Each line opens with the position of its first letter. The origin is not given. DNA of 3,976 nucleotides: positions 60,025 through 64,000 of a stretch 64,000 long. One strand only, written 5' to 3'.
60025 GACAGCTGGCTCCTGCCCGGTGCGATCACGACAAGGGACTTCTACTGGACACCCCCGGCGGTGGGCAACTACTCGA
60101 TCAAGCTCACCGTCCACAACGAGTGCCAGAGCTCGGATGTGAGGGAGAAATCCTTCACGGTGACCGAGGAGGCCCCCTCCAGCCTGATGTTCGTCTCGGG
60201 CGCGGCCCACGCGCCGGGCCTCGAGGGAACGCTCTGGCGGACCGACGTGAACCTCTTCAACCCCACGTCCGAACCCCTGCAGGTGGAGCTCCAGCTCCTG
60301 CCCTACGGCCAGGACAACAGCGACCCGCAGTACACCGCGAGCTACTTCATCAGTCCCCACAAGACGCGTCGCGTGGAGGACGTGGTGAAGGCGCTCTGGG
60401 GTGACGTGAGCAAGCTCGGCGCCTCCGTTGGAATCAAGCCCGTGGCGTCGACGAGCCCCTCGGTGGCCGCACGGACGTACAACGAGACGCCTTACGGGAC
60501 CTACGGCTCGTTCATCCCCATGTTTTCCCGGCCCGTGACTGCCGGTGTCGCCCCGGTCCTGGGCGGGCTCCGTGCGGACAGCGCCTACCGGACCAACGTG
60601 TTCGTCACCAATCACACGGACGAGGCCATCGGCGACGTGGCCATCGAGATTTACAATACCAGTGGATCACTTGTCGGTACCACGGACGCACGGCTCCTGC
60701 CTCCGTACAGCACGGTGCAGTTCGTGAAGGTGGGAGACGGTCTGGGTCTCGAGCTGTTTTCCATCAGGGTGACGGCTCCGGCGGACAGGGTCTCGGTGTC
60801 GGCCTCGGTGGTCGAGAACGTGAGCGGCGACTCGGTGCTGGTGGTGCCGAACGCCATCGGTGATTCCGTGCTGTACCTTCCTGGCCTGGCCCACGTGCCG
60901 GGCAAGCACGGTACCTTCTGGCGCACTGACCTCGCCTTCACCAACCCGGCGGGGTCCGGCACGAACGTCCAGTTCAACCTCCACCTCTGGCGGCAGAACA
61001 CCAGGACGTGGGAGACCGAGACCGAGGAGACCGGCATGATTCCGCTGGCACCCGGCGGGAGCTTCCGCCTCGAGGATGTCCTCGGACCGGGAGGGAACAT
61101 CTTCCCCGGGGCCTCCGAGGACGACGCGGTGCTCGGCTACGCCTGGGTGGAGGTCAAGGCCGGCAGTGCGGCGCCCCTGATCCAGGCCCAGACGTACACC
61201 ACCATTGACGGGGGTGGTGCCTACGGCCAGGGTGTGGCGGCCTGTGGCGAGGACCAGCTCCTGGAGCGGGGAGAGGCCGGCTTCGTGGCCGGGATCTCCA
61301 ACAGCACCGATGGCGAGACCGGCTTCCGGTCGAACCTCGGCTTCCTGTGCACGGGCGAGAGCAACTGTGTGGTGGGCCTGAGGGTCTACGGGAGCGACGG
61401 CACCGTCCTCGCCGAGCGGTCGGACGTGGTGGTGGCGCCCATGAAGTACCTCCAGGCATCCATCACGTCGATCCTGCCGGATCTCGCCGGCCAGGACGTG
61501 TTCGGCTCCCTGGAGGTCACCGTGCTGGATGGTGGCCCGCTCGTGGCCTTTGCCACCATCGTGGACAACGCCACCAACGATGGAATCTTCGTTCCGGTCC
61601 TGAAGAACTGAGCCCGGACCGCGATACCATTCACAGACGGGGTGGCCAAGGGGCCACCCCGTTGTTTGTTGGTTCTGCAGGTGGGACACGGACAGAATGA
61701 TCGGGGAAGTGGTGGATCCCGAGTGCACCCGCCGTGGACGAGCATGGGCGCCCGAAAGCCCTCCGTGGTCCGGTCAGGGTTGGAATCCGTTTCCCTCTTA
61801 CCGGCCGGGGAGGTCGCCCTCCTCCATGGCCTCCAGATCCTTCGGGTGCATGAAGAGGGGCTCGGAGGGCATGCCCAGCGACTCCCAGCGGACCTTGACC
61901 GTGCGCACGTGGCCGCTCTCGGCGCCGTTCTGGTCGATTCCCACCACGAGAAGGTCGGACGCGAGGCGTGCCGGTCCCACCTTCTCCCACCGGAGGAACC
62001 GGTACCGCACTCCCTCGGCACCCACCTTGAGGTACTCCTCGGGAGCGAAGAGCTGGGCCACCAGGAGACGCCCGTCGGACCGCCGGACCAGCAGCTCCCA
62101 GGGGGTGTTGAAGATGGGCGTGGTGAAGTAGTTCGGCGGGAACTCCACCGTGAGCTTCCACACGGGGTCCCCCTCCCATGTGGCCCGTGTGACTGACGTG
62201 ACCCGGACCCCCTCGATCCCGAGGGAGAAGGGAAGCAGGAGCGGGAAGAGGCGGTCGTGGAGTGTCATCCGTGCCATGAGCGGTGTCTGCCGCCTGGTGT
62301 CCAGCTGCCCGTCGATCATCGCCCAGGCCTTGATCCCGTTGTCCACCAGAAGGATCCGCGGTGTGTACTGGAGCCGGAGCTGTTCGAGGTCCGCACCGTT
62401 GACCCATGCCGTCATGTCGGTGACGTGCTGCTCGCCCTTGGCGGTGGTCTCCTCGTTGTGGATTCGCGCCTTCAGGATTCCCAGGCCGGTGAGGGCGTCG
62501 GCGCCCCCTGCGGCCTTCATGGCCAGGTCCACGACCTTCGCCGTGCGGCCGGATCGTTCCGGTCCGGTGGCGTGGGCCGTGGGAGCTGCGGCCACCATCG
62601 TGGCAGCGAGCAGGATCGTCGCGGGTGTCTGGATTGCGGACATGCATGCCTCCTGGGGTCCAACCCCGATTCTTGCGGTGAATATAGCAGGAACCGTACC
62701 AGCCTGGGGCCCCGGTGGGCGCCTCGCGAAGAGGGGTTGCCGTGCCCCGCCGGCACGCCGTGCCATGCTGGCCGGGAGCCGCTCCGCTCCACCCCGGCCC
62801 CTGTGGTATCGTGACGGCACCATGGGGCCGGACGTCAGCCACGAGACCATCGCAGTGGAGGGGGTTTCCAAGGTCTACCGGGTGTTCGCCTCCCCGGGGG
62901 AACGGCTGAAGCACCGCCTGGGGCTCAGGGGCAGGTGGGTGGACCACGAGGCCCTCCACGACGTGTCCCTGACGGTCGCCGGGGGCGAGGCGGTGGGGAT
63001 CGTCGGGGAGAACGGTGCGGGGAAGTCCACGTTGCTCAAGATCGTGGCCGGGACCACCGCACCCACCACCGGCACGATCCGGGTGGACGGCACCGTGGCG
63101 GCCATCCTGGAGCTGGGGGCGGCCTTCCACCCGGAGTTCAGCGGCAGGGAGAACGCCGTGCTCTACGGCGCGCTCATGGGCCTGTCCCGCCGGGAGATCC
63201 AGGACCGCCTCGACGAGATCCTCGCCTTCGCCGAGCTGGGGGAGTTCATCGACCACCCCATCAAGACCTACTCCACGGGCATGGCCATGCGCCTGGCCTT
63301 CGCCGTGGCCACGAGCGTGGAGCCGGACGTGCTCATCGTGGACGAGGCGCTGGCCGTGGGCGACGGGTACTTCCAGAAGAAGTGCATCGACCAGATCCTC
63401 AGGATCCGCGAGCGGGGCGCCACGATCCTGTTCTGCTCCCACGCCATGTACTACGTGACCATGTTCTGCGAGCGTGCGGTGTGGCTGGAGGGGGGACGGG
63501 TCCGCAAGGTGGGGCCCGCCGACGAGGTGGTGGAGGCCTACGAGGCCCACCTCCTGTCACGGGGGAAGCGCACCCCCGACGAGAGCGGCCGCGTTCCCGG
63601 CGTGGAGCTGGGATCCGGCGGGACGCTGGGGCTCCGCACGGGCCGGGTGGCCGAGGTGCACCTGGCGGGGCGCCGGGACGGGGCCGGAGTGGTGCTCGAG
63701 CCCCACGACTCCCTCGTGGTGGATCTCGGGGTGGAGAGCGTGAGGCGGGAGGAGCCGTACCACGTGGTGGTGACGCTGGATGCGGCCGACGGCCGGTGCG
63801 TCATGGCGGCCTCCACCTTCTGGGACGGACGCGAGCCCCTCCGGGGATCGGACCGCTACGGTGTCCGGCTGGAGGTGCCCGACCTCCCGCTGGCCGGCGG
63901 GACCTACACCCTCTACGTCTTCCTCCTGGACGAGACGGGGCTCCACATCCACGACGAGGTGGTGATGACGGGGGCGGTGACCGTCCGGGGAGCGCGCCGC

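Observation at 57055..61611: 1518-aa surface protein with mixed adhesin-like modules and no recognisable anchoring signal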

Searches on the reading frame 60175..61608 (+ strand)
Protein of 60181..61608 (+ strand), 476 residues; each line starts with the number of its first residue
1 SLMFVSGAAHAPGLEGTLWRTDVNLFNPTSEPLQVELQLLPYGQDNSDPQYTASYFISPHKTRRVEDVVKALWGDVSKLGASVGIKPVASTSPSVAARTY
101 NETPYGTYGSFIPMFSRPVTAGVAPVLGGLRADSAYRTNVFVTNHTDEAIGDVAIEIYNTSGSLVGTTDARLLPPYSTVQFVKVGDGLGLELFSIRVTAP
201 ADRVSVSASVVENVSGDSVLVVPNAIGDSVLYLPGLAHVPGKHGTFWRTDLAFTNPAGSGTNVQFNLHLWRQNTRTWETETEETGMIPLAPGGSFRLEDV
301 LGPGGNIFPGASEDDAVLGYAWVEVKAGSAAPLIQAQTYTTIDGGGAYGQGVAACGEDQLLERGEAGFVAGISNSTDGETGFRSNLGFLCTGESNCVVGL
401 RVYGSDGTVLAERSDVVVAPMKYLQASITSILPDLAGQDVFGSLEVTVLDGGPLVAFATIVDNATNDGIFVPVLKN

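Call 10: find_homologous_proteins(query=window:60181-61608:+, max_evalue=0.01)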
Query seq(476 aa) (476 aa): 13 proteins with E <= 0.01 among 8000 candidates.
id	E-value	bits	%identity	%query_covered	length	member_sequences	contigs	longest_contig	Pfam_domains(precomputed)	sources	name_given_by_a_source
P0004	3.2e-129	450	48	100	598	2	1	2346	-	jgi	-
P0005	2.5e-56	209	32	99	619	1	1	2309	PF00801.27,PF13004.14,PF18911.7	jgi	jgi:PKD repeat protein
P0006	1.2e-53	201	31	99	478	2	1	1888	-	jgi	jgi:hypothetical protein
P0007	6.2e-51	192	31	99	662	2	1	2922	PF19190.7,PF00801.27,PF13004.14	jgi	-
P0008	3.2e-48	183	32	98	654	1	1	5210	PF00801.27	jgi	jgi:PKD repeat protein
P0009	7.8e-47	178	30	99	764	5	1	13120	PF00801.27,PF18911.7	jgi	jgi:PKD repeat protein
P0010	1.2e-32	131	30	72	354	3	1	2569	-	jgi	jgi:hypothetical protein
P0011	1.3e-29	121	31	97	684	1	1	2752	-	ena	-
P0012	2.3e-26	111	33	60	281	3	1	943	-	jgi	jgi:hypothetical protein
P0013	1.1e-21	95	29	99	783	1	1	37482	-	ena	-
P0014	2.2e-8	51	28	48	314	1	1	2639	-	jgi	-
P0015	8.8e-6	43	29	49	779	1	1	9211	PF21959.3,PF20067.6,PF24684.2,PF08450.19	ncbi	-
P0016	5.9e-5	40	28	56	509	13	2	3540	PF07452.18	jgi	jgi:CHRD domain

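Call 24: predict_structure(alignment_id=A2)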
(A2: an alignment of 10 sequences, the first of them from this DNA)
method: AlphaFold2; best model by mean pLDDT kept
length: 478 residues; sequences in the alignment: 10
mean_pLDDT: 87.5   pTM: 0.87
mean pLDDT of the five models: 87.5, 87.5, 85.9, 85.7, 85.5
residues with pLDDT >= 90: 287; 70-90: 147; 50-70: 35; < 50: 9
segments of 3 or more residues with pLDDT < 50: 118-120, 346-348
pLDDT, mean of each block of 10 residues (from residue 1): 75 80 92 93 93 95 95 93 90 84 71 54 70 91 91 94 95 94 93 93 87 79 70 91 82 86 87 93 93 91 88 92 92 86 60 81 93 91 91 96 96 97 93 95 95 94 83 79
secondary structure, 60 per line:
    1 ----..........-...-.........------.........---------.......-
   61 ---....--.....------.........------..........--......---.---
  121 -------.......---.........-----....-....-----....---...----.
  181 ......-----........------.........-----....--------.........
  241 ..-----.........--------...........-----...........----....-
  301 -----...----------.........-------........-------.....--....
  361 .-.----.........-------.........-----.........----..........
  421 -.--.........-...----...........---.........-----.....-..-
elements in order: E5-14 E20-28 E35-43 E53-59 E64-67 H70-74 E81-89 E96-105 E108-113 E128-134 E138-146 E152-155 E157-160 E166-169 E173-175 E180-186 E192-199 E206-214 E220-223 E232-242 E248-256 E265-275 E281-291 E296-299 E319-327 E335-342 E350-354 E368-376 E384-392 E398-406 E411-420 E425-429 H430-433 E442-452 E456-464 E470-474

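Call 62: fold_search(model_id=the predicted structure, library=pdb)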
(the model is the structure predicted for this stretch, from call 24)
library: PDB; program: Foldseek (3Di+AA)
matches with E <= 10: 1138; with E <= 0.001: 27
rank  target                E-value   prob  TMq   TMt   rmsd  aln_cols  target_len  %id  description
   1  9fx3_A                1.1e-06  0.60  0.12  0.06  30.7       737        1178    9  Structure of active human CD109 (released 2025-03-19)
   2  7q62_A                2.6e-06  0.51  0.11  0.06  23.2       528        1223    8  Structure of TEV cleaved A2ML1 dimer (A2ML1-TT dimer) (released 2022-04-20)
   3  9ijj_4K               1.1e-05  0.35  0.09  0.11  36.8       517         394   11  In situ structure of the central apparatus in mouse sperm axoneme. (released 2025-06-04)
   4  7b2m_A                4.5e-05  0.35  0.13  0.10  22.1       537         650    9  Cryo-EM structure of complement C4b in complex with nanobody E3 (released 2022-03-02)
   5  1evu_B                7.8e-05  0.25  0.12  0.09  25.1       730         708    8  HUMAN FACTOR XIII WITH CALCIUM BOUND IN THE ION SITE (released 2000-05-10)
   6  8beg_A                7.8e-05  0.23  0.11  0.09  40.1       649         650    9  Structure of Ig-like domains from PrgB (released 2022-11-30)
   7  5i5k_B                9.3e-05  0.30  0.14  0.06  25.8       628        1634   11  Structure of complement C5 in complex with eculizumab (released 2016-03-16)
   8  1ggt_B                1.2e-04  0.21  0.12  0.09  25.5       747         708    7  THREE-DIMENSIONAL STRUCTURE OF A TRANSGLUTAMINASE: HUMAN BLOOD COAGULATION FACTOR XIII (released 1995-07-31)
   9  3w5n                  1.3e-04  0.23  0.13  0.07  29.7       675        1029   12  Crystal Structure of Streptomyces avermitilis alpha-L-rhamnosidase complexed with L-rhamnose (released 2013-03-20)
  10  5i5k_A                1.6e-04  0.23  0.13  0.06  25.8       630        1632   10  Structure of complement C5 in complex with eculizumab (released 2016-03-16)
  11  9kuv_A                1.8e-04  0.14  0.10  0.09  25.7       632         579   11  Mechanistic insights into the versatile stoichiometry and biased signaling of the apelin receptor-arrestin complex (released 2025-09-17)
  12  7l0o_A                2.0e-04  0.21  0.10  0.10  29.5       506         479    9  Streptococcus gordonii C123 Domain(s)-Structural and Functional Analysis (released 2021-09-08)
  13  5mhn_B                2.0e-04  0.16  0.11  0.08  22.7       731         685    8  FXIIIa in complex with the inhibitor ZED2360 (released 2017-12-20)
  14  8s3o_A                2.1e-04  0.23  0.14  0.06  29.5       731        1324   10  Structure of native human CD109 (released 2025-03-05)
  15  7kwb_A                3.8e-04  0.23  0.12  0.14  24.0       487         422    9  Surface glycan-binding protein B from Bacteroides thetaiotaomicron (released 2021-02-17)
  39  1nc7_D                3.3e-03  1.00  0.20  0.68   4.1       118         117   15  Crystal Structure of Thermotoga maritima 1070 (released 2003-07-01)
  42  1nc7_A                3.9e-03  1.00  0.20  0.69   4.0       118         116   15  Crystal Structure of Thermotoga maritima 1070 (released 2003-07-01)
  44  1nc7_B                4.7e-03  1.00  0.20  0.71   3.7       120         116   14  Crystal Structure of Thermotoga maritima 1070 (released 2003-07-01)
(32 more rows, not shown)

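Call 67: find_encoding_contigs(protein=P0013, flank=10000, max_places=2)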
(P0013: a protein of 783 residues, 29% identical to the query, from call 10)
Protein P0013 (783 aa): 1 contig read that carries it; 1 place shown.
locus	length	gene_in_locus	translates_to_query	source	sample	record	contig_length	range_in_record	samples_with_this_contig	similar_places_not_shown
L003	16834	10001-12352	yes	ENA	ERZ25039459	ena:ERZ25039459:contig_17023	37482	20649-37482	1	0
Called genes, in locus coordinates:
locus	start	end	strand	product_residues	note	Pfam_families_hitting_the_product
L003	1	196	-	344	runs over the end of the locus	PF01522:Polysacc_deac_1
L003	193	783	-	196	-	-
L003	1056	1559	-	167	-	PF07992:Pyr_redox_2 (weak), PF00070:Pyr_redox (weak), PF00890:FAD_binding_2 (weak), PF01266:DAO, PF12831:FAD_oxidored (weak), PF13450:NAD_binding_8, PF01593:Amino_oxidase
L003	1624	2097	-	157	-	PF00132:Hexapep (weak), PF25087:GMPPB_C (faint)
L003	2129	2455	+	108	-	-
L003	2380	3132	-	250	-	PF01408:GFO_IDH_MocA, PF22725:GFO_IDH_MocA_C3, PF02894:GFO_IDH_MocA_C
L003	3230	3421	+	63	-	-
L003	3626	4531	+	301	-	-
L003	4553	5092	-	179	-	PF02350:Epimerase_2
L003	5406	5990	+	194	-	-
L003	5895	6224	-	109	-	-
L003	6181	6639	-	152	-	-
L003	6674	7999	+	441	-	PF11959:DUF3473, PF00535:Glycos_transf_2, PF13641:Glyco_tranf_2_3 (weak)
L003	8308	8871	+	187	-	-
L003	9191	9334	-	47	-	-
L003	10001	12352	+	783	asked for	-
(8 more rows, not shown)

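Call 69: find_encoding_contigs(protein=P0009, flank=10000, max_places=2)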
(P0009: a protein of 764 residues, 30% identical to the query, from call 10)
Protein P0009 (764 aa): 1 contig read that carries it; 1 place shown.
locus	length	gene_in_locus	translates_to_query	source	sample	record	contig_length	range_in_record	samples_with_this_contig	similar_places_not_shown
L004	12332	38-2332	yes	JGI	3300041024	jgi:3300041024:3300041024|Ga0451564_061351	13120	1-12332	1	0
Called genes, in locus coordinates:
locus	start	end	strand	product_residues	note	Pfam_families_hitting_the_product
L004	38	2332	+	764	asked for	PF00801:PKD (faint), PF18911:PKD_4 (faint)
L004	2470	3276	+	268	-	-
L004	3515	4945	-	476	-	PF13727:CoA_binding_3, PF02397:Bac_transf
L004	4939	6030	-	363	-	PF09314:DUF1972 (weak), PF13439:Glyco_transf_4, PF13579:Glyco_trans_4_4, PF09314:DUF1972, PF00534:Glycos_transf_1, PF13524:Glyco_trans_1_2 (weak), PF13692:Glyco_trans_1_4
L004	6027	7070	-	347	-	PF13641:Glyco_tranf_2_3, PF00535:Glycos_transf_2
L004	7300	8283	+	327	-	-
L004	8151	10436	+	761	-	-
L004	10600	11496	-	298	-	PF00535:Glycos_transf_2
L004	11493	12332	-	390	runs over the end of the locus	-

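Call 70: find_encoding_contigs(protein=P0015, flank=10000, max_places=2)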
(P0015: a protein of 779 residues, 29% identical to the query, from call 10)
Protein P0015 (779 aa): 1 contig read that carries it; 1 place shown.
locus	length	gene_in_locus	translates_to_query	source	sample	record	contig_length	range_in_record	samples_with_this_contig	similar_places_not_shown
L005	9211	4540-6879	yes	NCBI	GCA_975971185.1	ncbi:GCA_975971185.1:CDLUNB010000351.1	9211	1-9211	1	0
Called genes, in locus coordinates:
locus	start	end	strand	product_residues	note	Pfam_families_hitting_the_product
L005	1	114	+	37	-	?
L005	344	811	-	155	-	PF02639:DUF188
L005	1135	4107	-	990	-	PF07715:Plug, PF00593:TonB_dep_Rec_b-barrel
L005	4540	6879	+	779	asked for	PF21959:DUF6923 (faint), PF08450:SGL (faint), PF20067:SSL_N (faint), PF24684:Vgb_lyase (faint)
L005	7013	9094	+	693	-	PF00486:Trans_reg_C, PF13431:TPR_17 (faint), PF14559:TPR_19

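Call 71: find_encoding_contigs(protein=P0008, flank=10000, max_places=2)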
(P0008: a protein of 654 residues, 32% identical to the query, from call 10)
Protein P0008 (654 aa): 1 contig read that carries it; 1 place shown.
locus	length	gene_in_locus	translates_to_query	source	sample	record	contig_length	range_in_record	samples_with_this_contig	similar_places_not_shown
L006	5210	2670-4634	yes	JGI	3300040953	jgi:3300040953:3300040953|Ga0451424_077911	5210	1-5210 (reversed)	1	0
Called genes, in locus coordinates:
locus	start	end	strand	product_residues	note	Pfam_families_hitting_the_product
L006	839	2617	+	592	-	-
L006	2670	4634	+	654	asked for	PF00801:PKD (faint)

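Call 72: find_encoding_contigs(protein=P0016, flank=10000, max_places=2)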
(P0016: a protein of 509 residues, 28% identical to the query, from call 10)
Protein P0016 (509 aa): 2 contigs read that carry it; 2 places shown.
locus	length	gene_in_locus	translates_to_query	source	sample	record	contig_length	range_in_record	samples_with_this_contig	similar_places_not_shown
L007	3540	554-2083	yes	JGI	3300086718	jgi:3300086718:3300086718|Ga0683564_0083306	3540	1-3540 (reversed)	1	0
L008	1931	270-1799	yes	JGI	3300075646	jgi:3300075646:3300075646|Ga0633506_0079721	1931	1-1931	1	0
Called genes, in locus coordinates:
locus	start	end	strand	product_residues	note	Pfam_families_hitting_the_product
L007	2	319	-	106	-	?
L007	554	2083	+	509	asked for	PF07452:CHRD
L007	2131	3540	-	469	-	?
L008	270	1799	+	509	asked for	PF07452:CHRD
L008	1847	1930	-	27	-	?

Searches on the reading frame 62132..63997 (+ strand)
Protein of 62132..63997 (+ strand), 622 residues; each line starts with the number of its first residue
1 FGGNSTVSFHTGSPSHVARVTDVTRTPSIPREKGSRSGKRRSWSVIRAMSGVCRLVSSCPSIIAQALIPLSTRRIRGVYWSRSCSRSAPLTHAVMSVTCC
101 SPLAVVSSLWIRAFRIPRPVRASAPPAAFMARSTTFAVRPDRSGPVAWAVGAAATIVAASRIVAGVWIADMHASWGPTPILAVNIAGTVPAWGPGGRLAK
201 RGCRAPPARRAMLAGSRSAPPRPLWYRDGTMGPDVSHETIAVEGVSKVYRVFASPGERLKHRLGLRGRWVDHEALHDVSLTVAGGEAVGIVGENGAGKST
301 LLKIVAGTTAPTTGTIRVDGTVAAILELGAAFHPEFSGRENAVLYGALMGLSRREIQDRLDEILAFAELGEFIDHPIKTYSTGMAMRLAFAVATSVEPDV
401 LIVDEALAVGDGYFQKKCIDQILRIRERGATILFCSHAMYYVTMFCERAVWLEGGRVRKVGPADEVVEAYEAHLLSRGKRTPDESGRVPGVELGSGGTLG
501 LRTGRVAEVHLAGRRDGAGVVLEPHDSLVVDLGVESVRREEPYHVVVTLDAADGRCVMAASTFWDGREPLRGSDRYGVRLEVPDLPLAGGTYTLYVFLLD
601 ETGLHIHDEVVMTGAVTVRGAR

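Call 31: search_protein_families(library=pfam, proteins=[window:62132-63997:+], max_evalue=0.001)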
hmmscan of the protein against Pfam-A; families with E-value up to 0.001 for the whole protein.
window:62132-63997:+ (622 aa): 2 families
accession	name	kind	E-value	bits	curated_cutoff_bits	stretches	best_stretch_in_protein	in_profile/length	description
PF00005.33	ABC_tran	-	1.1e-23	84.8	25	1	275-407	1-136/137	ABC transporter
PF14524.12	Wzt_C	-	0.00023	21.6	30.4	1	504-610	10-116/143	Wzt C-terminal domain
